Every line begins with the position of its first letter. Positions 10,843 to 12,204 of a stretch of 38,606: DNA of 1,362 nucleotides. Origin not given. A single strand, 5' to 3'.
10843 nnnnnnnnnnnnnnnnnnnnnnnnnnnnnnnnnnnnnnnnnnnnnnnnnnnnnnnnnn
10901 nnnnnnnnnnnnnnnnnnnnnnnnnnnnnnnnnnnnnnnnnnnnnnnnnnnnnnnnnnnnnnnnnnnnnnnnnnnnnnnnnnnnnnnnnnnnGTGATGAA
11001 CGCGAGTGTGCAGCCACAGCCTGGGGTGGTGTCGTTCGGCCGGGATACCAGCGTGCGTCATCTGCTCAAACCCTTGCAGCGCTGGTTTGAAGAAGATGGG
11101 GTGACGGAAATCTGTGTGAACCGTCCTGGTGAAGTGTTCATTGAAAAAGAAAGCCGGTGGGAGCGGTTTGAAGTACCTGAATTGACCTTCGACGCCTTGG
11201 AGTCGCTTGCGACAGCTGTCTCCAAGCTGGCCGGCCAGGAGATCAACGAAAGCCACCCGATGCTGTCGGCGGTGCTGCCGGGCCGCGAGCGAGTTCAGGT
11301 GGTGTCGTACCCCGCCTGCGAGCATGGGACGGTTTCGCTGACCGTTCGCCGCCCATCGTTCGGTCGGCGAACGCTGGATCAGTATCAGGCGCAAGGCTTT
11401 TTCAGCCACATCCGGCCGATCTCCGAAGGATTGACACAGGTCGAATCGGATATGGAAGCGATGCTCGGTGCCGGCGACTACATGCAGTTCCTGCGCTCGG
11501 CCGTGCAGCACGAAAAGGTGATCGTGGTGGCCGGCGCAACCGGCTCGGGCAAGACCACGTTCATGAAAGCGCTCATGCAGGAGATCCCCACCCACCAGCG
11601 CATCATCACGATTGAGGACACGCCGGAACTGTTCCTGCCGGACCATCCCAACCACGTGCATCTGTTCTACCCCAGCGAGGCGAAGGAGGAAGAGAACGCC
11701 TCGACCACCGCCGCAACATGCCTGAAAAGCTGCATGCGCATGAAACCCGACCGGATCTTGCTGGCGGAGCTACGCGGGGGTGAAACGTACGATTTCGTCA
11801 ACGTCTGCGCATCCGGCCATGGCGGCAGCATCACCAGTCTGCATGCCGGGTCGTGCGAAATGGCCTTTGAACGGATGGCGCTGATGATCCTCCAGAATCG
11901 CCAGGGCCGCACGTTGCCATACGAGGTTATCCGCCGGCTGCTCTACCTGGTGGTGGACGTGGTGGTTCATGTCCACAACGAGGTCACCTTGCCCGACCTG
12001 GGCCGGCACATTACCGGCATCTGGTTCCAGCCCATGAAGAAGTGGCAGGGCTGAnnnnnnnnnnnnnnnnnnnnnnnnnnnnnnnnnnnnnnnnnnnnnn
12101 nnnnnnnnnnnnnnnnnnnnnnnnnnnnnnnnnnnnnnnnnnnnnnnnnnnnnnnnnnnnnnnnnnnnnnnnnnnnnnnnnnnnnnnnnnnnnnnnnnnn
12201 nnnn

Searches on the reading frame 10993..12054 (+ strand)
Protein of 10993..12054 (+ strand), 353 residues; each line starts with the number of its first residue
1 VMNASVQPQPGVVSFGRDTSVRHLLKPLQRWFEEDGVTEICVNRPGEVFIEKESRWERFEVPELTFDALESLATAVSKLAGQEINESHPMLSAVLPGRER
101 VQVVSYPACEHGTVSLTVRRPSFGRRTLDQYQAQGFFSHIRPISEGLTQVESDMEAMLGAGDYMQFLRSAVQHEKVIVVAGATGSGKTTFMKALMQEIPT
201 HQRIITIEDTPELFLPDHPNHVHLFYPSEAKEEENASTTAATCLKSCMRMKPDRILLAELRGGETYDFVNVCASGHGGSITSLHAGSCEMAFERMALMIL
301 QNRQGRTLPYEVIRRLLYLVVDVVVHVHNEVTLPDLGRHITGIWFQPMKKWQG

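Call 9: search_protein_families(library=pfam, proteins=[window:10993-12054:+], max_evalue=0.001)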
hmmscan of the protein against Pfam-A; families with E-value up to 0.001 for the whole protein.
window:10993-12054:+ (353 aa): 9 families
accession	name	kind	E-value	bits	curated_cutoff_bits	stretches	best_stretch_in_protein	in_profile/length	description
PF00437.27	T2SSE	-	5.9e-31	107.9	24.9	1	27-303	7-263/370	Type II/IV secretion system protein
PF06414.18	Zeta_toxin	-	0.00016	21.6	22.3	1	172-209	14-51/199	Zeta toxin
PF13401.12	AAA_22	-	0.00022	22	27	1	173-208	4-40/130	AAA domain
PF00005.33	ABC_tran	-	0.00023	22.2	25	1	170-210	7-47/137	ABC transporter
PF02367.23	TsaE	-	0.00036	20.9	26.6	1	165-201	12-48/128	Threonylcarbamoyl adenosine biosynthesis protein TsaE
PF13191.12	AAA_16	-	0.00037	21.5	32.6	0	167-214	16-63/167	AAA ATPase domain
PF12775.13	AAA_7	-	0.0005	20.1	25.8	1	163-203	22-62/181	P-loop containing dynein motor region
PF20720.3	nSTAND3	-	0.00065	19.9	27.2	1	169-212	12-56/155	Novel STAND NTPase 3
PF01580.24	FtsK_SpoIIIE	-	0.00065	19.7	24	0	173-197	38-62/221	FtsK/SpoIIIE family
